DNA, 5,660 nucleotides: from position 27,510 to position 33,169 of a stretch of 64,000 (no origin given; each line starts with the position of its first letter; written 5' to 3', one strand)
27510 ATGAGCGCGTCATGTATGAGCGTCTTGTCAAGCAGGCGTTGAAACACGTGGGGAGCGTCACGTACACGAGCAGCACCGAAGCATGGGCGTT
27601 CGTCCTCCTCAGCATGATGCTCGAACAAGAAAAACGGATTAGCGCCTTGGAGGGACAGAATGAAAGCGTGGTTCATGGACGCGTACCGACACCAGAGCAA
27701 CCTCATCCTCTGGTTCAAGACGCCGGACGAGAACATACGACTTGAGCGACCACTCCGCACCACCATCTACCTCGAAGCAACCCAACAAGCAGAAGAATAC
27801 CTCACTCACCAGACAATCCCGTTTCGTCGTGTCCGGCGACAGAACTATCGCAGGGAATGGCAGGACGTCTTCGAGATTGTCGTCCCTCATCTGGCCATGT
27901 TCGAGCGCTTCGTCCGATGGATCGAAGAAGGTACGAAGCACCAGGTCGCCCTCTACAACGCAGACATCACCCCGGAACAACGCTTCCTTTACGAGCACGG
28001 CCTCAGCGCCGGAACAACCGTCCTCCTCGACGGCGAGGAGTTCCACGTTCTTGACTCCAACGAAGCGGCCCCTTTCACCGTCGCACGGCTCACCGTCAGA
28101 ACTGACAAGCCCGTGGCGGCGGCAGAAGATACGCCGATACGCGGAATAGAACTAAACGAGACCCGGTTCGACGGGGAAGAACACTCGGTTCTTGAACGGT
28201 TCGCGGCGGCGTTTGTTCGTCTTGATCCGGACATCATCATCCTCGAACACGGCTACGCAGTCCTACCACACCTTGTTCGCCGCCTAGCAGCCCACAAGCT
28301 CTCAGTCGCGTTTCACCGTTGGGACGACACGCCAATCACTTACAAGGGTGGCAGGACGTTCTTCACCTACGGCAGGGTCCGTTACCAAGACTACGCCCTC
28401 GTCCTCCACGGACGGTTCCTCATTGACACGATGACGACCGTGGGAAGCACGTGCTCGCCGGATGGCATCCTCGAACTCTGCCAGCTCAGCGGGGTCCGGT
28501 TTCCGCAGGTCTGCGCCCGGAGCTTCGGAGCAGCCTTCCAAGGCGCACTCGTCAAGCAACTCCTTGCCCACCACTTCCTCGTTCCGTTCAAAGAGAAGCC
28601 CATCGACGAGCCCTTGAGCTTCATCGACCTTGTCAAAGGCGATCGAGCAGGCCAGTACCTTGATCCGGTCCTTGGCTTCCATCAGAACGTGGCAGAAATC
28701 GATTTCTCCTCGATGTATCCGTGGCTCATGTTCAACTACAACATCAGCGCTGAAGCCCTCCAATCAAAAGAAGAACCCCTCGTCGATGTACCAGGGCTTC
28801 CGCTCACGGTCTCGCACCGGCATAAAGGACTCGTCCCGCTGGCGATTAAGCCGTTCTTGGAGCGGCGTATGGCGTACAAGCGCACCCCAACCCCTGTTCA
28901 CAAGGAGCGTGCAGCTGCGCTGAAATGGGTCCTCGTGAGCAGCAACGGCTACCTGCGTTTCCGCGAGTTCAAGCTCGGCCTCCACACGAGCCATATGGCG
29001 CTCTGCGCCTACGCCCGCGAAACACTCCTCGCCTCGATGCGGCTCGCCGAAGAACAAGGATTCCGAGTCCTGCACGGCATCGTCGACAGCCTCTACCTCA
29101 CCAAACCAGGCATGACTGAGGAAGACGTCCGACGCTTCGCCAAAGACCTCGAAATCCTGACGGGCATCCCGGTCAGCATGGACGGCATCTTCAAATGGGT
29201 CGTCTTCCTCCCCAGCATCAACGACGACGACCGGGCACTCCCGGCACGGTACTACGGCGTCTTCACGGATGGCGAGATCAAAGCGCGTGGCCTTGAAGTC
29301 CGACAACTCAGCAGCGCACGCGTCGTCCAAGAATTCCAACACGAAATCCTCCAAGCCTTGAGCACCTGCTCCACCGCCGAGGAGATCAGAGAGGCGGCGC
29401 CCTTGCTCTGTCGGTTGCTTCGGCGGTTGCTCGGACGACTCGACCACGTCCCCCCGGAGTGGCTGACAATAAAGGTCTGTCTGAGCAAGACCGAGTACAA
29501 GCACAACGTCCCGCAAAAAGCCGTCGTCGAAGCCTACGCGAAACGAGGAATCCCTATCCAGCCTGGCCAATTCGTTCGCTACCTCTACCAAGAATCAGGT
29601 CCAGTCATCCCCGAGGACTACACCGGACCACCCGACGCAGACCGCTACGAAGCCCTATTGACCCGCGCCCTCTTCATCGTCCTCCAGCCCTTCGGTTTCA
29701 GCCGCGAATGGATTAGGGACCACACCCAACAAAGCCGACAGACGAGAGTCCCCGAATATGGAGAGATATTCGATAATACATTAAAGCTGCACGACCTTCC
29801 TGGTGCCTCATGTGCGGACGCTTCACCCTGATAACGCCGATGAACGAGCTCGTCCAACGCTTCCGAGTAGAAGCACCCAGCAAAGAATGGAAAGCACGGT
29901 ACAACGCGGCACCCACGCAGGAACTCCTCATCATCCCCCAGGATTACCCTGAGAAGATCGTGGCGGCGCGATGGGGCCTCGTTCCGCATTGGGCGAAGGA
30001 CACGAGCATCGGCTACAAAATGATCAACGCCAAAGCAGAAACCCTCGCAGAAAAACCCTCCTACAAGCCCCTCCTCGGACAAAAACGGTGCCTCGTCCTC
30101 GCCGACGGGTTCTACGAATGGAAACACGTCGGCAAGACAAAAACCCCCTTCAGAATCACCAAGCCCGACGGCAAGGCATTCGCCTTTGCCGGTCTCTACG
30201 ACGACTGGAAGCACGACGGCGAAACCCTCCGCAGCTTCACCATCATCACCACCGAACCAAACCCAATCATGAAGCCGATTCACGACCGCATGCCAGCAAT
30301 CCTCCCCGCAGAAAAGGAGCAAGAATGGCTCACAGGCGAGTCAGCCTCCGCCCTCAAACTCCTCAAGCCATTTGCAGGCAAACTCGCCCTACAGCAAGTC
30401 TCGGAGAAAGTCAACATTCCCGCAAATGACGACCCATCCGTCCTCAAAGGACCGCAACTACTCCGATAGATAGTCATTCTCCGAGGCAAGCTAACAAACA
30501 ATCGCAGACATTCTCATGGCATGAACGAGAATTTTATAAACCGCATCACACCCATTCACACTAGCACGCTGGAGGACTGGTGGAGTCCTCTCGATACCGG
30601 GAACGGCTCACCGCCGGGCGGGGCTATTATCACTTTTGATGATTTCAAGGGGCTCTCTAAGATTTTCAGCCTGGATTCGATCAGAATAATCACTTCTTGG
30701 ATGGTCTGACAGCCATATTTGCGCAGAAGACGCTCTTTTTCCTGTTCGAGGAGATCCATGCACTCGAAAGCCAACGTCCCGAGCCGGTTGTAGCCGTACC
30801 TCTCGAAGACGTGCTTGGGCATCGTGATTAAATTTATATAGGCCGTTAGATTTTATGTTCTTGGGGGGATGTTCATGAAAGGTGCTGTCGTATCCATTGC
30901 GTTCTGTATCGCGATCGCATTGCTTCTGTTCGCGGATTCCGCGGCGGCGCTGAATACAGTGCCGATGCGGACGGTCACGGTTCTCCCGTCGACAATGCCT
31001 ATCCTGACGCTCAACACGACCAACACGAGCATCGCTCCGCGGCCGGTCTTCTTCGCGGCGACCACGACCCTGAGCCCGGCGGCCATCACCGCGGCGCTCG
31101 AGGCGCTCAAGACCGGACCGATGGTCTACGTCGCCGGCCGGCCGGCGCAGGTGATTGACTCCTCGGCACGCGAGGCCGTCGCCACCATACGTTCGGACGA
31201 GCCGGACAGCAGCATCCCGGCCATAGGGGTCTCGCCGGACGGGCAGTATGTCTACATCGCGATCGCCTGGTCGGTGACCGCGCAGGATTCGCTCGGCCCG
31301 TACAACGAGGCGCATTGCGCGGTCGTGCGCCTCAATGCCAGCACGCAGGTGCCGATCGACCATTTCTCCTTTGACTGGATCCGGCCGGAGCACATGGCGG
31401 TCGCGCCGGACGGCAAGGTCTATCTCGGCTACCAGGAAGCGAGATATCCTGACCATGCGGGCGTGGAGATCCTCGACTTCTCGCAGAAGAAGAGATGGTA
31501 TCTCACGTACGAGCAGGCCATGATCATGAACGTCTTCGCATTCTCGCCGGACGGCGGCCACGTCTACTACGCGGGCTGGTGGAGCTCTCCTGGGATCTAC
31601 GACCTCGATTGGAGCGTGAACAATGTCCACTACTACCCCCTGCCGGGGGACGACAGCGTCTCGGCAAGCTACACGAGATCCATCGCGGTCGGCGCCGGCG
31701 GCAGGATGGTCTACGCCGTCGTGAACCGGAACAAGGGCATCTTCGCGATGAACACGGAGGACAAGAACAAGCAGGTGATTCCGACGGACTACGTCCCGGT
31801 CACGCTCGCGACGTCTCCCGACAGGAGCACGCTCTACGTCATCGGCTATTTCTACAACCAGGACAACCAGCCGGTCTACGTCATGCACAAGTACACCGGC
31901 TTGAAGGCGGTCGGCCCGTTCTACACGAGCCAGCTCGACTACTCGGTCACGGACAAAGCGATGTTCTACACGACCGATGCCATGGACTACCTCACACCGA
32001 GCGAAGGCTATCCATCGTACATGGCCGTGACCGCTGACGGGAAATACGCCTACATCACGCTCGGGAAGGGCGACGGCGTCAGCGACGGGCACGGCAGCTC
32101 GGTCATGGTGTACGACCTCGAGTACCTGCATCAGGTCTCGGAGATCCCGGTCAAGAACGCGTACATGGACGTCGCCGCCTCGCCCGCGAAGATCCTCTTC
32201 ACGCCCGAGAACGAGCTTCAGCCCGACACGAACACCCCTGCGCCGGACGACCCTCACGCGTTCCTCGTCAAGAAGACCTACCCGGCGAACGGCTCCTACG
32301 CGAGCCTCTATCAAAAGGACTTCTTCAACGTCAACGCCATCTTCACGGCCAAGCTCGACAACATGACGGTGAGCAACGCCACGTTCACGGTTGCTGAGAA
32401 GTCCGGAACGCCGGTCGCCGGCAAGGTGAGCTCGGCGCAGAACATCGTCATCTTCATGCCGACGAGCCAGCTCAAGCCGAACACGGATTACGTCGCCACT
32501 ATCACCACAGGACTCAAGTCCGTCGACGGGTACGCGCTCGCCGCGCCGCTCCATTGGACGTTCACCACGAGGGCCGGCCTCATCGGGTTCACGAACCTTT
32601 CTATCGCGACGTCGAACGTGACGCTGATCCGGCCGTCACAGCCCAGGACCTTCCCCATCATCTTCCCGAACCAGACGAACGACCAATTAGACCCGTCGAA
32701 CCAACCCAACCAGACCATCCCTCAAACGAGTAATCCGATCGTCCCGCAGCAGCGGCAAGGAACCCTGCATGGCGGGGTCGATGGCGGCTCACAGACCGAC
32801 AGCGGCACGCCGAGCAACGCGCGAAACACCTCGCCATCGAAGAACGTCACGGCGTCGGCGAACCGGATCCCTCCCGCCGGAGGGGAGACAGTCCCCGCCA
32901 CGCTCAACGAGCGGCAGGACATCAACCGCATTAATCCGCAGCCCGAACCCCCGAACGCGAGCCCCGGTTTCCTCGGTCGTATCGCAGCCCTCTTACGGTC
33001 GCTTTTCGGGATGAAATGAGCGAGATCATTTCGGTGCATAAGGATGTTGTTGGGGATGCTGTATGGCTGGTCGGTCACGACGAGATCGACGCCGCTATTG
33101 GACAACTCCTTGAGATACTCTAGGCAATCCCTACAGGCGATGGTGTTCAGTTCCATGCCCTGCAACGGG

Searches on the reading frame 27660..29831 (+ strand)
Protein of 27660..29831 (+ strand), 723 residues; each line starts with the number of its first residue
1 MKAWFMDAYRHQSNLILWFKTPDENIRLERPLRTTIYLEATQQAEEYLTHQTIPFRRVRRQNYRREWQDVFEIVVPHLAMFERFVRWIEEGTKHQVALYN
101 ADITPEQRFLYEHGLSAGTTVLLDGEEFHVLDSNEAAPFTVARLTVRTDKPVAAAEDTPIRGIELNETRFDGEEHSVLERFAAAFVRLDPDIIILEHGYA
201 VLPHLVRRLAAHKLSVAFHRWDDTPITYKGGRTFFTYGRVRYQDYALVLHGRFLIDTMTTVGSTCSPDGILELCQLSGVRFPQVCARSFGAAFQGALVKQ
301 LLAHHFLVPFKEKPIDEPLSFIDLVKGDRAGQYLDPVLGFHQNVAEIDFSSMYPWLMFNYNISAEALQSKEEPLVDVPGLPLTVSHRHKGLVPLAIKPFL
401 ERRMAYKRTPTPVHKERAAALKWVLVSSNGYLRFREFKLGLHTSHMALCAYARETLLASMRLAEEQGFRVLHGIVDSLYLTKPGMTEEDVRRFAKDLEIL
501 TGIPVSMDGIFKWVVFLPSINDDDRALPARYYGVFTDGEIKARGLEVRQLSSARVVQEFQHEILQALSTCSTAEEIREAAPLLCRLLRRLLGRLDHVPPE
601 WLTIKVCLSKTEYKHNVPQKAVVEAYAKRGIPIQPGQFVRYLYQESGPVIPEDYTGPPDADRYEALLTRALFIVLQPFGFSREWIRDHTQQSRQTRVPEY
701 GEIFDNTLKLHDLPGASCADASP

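Call 38: search_protein_families(library=pfam, proteins=[window:27660-29831:+], max_evalue=0.5)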
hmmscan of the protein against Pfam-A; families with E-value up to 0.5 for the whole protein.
window:27660-29831:+ (723 aa): 1 family
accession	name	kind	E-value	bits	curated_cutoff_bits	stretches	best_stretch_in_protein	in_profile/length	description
PF00136.26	DNA_pol_B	-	2e-10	40.5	23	1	295-645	17-409/453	DNA polymerase family B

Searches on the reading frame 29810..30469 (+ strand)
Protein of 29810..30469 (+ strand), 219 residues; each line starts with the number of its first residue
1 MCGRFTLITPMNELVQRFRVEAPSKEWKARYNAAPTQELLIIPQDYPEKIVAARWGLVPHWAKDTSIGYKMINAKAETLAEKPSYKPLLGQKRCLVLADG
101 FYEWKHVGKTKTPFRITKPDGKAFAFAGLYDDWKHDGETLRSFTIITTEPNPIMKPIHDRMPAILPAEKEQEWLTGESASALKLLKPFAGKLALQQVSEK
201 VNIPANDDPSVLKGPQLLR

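Call 49: search_protein_families(library=pfam, proteins=[window:29810-30469:+], max_evalue=0.01)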
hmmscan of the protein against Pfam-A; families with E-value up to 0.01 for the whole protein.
window:29810-30469:+ (219 aa): 1 family
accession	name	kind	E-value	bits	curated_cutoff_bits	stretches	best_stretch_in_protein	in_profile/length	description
PF02586.19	SRAP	-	1.3e-72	244.2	27.1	1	1-202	1-212/214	SOS response associated peptidase (SRAP)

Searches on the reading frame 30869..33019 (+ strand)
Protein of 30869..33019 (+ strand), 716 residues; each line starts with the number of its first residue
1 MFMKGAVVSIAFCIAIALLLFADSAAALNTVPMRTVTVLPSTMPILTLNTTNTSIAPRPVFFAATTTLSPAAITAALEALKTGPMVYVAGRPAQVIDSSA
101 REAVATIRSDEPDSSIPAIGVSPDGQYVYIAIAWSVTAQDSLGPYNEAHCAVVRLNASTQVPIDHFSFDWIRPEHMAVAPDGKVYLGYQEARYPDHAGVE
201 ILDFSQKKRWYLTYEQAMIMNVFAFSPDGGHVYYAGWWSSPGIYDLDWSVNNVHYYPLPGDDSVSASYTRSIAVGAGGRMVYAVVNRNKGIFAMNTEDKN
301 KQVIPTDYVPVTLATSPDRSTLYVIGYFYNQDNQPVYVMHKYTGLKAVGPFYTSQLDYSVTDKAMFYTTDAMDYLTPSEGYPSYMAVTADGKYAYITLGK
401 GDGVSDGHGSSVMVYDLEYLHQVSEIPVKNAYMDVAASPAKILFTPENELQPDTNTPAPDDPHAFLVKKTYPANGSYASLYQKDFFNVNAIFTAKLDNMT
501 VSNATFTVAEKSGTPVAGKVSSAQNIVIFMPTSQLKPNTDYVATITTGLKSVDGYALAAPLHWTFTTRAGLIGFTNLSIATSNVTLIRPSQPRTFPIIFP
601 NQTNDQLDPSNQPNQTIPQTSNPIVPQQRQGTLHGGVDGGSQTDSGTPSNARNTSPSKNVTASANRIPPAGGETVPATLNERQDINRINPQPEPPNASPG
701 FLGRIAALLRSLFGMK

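Call 49: search_protein_families(library=pfam, proteins=[window:30869-33019:+], max_evalue=0.01)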
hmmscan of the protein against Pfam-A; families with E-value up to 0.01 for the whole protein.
window:30869-33019:+ (716 aa): 3 families
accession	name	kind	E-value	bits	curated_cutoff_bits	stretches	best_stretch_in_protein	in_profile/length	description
PF13205.12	Big_5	-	2.2e-15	57.7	23.6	1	463-567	3-105/105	Bacterial Ig-like domain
PF08450.18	SGL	-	0.0019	18.3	26.3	0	171-240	86-156/246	SMP-30/Gluconolactonase/LRE-like region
PF20067.5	SSL_N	-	0.002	18.4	18.9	1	171-189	21-39/46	Strictosidine synthase-like, N-terminal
